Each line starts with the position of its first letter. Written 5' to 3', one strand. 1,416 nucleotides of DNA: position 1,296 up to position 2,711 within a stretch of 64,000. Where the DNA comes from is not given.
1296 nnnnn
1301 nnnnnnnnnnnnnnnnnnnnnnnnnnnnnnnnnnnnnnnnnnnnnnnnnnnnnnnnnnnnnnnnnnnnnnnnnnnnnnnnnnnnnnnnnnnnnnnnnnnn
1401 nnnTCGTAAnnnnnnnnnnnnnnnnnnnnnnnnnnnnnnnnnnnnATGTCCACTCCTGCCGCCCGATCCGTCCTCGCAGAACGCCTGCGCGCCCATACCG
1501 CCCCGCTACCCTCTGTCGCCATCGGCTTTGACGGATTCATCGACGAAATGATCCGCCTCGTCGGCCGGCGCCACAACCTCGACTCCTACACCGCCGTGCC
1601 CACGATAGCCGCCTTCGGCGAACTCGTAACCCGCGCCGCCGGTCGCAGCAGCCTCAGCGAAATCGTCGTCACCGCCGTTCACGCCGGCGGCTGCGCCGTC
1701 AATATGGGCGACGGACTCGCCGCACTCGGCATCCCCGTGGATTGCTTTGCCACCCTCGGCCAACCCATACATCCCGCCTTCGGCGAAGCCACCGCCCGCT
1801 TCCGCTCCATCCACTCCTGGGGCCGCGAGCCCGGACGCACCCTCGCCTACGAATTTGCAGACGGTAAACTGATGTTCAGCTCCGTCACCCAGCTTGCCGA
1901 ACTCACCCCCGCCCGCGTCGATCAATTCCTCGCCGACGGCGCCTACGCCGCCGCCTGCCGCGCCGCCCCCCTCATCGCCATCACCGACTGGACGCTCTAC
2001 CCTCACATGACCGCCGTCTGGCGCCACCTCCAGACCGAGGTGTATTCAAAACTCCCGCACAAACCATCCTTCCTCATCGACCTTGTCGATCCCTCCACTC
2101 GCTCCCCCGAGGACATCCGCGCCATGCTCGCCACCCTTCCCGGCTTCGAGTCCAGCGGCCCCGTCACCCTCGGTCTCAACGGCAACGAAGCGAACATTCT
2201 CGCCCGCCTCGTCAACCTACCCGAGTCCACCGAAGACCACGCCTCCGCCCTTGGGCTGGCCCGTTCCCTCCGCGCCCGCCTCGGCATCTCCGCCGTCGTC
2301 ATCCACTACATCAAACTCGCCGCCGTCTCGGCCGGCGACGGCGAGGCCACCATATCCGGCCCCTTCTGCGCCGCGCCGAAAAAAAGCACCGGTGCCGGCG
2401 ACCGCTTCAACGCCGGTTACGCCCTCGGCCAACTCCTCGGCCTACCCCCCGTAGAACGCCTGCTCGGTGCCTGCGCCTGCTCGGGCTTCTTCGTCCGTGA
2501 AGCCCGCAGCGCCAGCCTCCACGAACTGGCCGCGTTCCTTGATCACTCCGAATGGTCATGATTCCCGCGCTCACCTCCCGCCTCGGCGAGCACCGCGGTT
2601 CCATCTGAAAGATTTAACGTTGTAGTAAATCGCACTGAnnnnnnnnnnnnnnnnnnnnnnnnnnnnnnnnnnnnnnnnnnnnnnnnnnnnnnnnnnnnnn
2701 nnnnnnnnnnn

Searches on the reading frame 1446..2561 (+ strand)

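Call 11: search_protein_families(library=pfam, proteins=[window:1446-2561:+], max_evalue=0.001)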
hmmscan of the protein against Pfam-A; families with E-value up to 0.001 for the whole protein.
window:1446-2561:+ (371 aa): 2 families
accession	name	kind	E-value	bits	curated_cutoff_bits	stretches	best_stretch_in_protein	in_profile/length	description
PF25270.1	Khk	-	1.2e-51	176.5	35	1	21-367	22-364/365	Prokaryotic ketohexokinase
PF00294.29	PfkB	-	5.5e-07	29.7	25.8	1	252-353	194-293/302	pfkB family carbohydrate kinase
